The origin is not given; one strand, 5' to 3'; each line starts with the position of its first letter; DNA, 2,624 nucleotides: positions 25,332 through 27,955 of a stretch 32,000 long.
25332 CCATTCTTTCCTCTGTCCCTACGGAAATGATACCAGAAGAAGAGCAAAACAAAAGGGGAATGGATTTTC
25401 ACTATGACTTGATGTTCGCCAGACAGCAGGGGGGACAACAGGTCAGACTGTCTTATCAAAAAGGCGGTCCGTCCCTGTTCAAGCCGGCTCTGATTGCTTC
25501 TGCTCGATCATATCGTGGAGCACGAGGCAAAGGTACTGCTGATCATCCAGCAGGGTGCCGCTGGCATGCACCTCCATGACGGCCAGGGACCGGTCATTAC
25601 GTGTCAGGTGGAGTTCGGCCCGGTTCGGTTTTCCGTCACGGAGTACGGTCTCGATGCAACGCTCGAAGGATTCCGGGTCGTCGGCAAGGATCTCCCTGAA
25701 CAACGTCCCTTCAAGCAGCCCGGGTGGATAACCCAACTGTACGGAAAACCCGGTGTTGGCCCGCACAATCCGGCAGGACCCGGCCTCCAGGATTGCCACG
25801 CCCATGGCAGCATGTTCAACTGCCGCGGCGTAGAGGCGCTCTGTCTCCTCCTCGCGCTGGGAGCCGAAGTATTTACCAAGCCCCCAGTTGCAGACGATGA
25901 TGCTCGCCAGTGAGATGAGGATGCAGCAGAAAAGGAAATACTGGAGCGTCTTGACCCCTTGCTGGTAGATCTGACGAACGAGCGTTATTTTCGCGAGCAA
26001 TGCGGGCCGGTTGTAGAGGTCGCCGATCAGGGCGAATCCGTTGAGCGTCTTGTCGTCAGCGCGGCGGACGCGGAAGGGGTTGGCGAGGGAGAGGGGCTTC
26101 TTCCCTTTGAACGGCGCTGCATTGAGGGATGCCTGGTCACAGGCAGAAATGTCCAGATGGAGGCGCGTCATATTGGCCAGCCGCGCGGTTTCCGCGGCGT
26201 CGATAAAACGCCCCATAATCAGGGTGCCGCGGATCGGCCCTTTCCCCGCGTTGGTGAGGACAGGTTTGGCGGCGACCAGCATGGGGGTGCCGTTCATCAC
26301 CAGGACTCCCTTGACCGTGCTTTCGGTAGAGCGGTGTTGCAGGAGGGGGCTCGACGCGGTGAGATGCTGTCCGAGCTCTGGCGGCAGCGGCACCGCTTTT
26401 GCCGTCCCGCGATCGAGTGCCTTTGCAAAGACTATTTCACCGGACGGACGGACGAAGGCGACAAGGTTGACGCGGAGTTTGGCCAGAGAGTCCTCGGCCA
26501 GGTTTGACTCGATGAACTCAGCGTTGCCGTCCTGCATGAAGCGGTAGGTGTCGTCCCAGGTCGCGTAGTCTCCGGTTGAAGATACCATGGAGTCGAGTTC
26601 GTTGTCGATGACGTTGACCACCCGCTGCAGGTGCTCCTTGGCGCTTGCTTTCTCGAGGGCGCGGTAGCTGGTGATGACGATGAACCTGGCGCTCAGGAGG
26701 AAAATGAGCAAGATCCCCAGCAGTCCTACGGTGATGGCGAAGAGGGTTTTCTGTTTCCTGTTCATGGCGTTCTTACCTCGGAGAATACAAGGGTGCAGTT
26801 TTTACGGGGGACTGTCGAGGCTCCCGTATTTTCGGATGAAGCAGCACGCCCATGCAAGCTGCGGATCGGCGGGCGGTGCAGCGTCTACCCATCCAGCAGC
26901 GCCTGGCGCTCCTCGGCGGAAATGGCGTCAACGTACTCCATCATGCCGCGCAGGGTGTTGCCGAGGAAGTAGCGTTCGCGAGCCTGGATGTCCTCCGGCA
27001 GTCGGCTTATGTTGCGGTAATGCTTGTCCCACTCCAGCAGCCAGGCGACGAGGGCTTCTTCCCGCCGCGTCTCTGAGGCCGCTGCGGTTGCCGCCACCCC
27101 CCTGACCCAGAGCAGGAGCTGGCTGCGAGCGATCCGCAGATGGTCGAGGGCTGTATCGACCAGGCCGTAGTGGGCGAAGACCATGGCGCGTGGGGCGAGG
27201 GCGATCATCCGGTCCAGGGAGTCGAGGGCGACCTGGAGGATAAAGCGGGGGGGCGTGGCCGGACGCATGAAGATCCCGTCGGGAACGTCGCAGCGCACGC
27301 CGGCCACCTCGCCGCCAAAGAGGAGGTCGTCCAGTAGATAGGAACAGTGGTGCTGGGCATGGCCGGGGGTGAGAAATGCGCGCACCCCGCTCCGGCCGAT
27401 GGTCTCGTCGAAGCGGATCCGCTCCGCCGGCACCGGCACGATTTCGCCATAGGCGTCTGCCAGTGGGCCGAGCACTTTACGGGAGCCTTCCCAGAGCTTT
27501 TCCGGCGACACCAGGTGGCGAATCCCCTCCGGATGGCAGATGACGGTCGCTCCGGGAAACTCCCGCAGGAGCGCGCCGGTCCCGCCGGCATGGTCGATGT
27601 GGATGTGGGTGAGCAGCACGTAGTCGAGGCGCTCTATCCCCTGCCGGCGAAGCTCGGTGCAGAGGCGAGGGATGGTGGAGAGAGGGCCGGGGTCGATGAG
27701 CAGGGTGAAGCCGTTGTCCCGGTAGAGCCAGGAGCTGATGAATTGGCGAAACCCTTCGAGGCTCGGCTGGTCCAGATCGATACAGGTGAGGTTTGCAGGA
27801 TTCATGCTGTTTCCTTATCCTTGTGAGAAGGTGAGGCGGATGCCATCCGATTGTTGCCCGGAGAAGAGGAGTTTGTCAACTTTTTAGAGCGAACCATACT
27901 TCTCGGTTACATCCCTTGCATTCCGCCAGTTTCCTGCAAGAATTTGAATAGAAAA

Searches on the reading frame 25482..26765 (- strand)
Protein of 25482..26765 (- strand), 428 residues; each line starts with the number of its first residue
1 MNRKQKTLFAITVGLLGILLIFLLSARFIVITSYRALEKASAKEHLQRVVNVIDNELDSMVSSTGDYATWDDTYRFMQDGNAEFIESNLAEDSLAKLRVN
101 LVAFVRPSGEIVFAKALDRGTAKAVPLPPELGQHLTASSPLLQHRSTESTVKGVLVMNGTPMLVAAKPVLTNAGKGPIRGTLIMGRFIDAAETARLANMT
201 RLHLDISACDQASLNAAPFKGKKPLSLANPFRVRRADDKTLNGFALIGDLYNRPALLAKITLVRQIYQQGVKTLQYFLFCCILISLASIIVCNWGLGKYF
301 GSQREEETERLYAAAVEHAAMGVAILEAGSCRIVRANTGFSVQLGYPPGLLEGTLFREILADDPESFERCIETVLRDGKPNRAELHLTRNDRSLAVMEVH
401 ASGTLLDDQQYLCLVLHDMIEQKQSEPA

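Call 63: search_protein_families(library=pfam, proteins=[window:25482-26765:-], max_evalue=0.001)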
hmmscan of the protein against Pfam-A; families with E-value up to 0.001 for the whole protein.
window:25482-26765:- (428 aa): 5 families
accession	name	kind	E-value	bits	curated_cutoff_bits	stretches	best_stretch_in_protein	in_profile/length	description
PF05228.19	CHASE4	-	2.6e-42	144.7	26.2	1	52-206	1-139/140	CHASE4 domain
PF13426.13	PAS_9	-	3.1e-09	37.5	27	1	325-419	6-101/103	PAS domain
PF08448.16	PAS_4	-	1.4e-05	25.7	23.1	1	317-422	2-108/110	PAS fold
PF13188.13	PAS_8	-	2e-05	24.8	21.8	1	311-371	2-58/65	PAS domain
PF00989.32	PAS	-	2.1e-05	24.9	22.6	1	312-419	3-113/113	PAS fold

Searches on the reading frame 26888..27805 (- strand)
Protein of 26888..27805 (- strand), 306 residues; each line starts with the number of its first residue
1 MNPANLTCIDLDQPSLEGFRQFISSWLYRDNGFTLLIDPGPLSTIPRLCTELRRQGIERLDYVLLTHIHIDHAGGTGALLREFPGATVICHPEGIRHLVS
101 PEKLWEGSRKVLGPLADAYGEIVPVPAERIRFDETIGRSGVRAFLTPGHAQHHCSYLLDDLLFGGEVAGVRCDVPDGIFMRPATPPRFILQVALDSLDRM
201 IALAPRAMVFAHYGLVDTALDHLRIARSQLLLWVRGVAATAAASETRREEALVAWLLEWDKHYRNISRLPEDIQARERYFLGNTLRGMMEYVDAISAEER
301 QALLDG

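Call 63: search_protein_families(library=pfam, proteins=[window:26888-27805:-], max_evalue=0.001)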
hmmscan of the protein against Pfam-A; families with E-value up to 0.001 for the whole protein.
window:26888-27805:- (306 aa): 3 families
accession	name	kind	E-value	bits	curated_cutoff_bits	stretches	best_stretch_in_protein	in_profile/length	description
PF00753.33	Lactamase_B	-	2.9e-24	86.6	22.7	1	22-212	5-196/196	Metallo-beta-lactamase superfamily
PF12706.13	Lactamase_B_2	-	2.9e-08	34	27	1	35-101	3-73/200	Beta-lactamase superfamily domain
PF23023.1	Anti-Pycsar_Apyc1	-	3.8e-05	23.7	50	1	27-76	24-70/250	Anti-Pycsar protein Apyc1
